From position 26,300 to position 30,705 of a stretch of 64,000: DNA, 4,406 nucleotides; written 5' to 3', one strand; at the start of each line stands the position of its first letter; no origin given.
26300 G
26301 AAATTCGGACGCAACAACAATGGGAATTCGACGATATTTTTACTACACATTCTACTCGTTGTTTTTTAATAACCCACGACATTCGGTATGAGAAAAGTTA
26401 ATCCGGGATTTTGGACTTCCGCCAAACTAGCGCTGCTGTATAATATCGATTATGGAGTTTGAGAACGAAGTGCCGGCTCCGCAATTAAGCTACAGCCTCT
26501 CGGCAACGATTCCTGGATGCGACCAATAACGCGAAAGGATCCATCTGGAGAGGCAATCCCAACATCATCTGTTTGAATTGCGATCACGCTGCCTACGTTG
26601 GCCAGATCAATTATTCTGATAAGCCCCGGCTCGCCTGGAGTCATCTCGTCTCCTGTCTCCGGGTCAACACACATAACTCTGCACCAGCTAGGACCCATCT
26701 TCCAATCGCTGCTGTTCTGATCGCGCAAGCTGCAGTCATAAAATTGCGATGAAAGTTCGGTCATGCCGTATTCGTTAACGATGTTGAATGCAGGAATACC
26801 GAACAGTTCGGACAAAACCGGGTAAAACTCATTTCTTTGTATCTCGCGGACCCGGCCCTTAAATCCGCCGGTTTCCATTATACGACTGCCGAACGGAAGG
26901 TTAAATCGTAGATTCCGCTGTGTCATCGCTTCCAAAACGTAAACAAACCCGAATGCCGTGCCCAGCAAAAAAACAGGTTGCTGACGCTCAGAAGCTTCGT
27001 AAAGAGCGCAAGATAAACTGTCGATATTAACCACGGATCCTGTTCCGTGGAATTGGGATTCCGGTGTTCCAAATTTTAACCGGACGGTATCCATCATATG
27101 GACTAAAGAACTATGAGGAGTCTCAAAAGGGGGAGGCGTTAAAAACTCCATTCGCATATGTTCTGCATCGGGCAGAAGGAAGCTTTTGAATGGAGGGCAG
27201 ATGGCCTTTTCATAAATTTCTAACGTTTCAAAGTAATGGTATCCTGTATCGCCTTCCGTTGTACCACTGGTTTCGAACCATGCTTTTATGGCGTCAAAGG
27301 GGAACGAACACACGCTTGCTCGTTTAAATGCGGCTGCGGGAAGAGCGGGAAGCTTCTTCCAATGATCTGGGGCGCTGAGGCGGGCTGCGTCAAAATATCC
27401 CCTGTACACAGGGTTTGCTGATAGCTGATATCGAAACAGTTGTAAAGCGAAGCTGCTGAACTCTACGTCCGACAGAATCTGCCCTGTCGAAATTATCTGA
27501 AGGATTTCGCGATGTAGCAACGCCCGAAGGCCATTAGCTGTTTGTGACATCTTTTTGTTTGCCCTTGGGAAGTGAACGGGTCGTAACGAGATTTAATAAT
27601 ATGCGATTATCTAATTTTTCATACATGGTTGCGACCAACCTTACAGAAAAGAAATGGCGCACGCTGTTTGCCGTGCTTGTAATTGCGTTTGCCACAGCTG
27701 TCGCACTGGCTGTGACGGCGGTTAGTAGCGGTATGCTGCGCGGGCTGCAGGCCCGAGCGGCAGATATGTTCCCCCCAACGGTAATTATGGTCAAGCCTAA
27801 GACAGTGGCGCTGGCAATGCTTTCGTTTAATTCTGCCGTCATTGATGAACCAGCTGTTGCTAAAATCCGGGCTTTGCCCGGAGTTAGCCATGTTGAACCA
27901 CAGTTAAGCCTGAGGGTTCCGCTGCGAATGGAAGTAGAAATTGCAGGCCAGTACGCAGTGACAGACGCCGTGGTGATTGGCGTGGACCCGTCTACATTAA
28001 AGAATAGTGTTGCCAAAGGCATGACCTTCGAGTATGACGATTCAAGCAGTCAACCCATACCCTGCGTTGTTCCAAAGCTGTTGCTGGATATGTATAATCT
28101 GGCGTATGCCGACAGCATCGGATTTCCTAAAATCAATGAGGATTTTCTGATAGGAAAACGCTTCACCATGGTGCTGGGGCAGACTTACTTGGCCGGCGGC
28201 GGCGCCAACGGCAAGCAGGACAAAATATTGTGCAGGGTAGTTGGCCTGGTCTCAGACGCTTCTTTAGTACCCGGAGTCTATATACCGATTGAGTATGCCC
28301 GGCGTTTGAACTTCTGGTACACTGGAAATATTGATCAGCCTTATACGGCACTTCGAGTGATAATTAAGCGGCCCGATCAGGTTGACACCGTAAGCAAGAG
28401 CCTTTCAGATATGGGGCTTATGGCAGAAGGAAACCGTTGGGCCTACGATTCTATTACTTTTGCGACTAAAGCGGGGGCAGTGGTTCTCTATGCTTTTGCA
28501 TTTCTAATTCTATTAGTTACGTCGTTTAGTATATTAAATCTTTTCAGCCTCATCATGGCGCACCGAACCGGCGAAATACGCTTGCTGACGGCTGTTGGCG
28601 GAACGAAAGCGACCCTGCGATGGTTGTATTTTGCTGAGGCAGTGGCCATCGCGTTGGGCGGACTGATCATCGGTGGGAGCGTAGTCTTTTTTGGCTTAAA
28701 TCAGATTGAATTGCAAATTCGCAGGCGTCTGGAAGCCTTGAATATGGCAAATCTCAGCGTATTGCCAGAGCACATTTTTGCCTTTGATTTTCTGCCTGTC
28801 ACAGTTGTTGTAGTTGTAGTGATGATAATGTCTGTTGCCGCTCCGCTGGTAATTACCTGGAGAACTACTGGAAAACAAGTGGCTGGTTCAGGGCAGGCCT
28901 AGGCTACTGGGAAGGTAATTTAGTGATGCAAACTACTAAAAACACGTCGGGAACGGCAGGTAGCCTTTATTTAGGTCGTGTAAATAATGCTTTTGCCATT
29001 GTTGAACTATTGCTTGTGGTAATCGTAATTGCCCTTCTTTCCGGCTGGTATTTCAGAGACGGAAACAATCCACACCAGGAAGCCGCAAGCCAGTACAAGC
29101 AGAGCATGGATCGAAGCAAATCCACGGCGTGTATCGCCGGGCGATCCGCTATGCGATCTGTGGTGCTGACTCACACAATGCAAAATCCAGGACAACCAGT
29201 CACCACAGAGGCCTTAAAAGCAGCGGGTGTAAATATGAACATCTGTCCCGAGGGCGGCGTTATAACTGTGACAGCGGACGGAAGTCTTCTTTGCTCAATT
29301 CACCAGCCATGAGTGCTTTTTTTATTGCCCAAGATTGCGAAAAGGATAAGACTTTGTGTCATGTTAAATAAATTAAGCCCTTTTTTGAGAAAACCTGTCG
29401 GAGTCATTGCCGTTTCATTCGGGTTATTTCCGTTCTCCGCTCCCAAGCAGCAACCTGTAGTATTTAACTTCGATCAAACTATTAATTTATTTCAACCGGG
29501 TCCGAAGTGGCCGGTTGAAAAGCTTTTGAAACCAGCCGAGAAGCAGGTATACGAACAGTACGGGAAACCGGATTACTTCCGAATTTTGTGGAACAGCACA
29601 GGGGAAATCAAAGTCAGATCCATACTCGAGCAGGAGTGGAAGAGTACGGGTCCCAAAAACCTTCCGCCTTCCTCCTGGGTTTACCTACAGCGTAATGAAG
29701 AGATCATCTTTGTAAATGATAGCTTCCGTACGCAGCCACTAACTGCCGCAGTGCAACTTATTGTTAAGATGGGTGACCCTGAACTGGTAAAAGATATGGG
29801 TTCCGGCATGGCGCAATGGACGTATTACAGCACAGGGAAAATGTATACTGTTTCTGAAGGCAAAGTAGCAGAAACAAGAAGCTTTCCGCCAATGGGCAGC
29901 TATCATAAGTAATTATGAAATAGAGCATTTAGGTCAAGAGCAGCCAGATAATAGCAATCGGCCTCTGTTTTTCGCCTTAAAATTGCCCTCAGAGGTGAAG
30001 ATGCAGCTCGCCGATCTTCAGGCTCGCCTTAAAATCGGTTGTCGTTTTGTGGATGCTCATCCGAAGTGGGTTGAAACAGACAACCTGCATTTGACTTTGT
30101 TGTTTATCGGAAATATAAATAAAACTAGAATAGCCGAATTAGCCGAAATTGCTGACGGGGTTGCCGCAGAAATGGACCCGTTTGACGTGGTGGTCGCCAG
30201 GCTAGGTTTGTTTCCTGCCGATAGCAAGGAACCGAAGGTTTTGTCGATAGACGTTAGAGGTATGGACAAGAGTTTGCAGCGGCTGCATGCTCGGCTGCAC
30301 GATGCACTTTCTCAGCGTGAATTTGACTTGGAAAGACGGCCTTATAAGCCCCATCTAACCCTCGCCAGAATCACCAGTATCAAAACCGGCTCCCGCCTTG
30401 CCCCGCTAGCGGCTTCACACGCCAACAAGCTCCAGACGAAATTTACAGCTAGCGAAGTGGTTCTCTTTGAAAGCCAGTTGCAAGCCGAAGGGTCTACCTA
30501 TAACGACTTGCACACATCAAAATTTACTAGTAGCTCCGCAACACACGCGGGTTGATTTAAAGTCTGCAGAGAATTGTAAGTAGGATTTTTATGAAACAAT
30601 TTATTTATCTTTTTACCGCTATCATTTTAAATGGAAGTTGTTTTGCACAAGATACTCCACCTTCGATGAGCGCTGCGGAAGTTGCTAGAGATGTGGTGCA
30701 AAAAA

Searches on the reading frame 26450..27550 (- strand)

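Call 47: search_protein_families(library=pfam, proteins=[window:26450-27550:-], max_evalue=0.00001)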
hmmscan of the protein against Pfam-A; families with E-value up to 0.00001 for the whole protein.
window:26450-27550:- (366 aa): 1 family
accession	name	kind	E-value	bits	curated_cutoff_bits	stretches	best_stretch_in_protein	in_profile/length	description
PF04443.18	LuxE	-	6.4e-18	65.2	24.9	1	32-357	39-386/391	Acyl-protein synthetase, LuxE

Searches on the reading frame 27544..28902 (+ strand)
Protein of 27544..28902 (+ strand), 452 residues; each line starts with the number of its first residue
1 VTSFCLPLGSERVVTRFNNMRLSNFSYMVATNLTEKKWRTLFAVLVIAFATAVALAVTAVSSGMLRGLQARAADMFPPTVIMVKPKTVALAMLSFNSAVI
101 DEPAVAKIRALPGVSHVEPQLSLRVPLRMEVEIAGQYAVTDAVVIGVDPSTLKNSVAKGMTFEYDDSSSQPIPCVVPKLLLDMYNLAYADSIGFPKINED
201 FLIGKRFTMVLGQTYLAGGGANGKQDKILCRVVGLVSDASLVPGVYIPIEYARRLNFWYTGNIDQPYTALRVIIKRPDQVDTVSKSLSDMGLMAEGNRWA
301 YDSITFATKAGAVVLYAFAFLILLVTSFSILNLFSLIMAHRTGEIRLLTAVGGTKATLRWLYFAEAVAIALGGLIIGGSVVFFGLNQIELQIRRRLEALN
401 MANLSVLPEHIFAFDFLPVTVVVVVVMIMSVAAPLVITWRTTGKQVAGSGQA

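Call 48: search_protein_families(library=pfam, proteins=[window:27544-28902:+], max_evalue=0.00001)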
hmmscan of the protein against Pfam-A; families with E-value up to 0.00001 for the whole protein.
window:27544-28902:+ (452 aa): 2 families
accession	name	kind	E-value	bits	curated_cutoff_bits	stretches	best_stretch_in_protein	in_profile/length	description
PF02687.27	FtsX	-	6.7e-13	49.2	25.5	1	317-443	2-117/120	FtsX-like permease C-terminal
PF12704.14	MacB_PCD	-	5e-11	43.7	27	1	40-287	1-204/207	MacB-like periplasmic core domain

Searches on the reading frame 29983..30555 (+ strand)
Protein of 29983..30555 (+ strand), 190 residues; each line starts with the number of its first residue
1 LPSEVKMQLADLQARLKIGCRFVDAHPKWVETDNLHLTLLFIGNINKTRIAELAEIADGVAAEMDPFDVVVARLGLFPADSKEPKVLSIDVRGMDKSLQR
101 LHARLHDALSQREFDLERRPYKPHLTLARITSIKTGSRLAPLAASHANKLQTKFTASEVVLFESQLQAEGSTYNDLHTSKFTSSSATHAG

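Call 48: search_protein_families(library=pfam, proteins=[window:29983-30555:+], max_evalue=0.00001)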
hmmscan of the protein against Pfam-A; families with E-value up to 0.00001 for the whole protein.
window:29983-30555:+ (190 aa): 3 families
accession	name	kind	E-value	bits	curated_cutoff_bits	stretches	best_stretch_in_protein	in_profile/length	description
PF02834.22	LigT_PEase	-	1.3e-27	96.2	23.3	2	2-83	4-82/87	LigT like Phosphoesterase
PF13563.12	2_5_RNA_ligase2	-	1.8e-15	57.7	27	1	25-163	16-147/152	2'-5' RNA ligase superfamily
PF10469.15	AKAP7_NLS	-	1.4e-07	32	24.4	1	26-141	33-160/208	AKAP7 2'5' RNA ligase-like domain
